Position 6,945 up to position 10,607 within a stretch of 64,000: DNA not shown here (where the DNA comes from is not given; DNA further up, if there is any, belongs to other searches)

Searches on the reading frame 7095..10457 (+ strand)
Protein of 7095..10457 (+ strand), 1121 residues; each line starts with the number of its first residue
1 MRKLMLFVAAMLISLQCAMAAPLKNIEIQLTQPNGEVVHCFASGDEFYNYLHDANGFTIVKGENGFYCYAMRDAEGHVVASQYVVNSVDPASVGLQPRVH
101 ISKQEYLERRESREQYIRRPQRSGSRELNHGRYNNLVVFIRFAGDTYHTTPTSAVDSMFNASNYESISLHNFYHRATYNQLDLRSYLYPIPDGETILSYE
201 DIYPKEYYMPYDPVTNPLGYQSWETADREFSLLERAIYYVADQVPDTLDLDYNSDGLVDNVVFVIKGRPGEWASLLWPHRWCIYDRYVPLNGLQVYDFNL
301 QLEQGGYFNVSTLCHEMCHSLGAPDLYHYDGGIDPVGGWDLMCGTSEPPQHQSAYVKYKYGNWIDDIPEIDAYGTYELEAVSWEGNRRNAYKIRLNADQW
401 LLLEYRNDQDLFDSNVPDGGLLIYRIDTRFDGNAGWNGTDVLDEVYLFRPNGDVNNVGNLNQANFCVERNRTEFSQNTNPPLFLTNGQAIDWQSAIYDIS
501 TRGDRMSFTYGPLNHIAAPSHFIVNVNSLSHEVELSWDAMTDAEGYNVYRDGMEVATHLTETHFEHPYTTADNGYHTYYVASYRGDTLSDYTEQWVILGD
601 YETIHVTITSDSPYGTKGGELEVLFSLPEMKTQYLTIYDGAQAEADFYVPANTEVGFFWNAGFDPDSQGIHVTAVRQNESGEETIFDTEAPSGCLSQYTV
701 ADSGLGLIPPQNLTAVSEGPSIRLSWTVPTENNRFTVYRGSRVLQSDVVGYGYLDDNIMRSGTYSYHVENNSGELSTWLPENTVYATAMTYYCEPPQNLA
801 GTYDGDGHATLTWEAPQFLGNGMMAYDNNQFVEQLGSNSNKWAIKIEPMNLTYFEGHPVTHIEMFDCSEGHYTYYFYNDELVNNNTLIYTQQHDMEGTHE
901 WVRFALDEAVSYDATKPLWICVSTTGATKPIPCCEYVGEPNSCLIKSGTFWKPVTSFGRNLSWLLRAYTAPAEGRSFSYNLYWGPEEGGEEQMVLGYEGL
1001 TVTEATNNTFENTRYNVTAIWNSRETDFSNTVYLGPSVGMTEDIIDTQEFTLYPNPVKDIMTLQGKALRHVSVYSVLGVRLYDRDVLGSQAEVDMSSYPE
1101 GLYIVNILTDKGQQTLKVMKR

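Call 21: search_protein_families(library=pfam, proteins=[window:7095-10457:+], max_evalue=0.0001)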
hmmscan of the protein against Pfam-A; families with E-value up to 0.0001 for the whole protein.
window:7095-10457:+ (1121 aa): 1 family
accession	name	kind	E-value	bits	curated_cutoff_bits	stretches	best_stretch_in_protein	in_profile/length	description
PF18962.6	Por_Secre_tail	-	1.1e-09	38.9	27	1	1052-1118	1-73/75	Secretion system C-terminal sorting domain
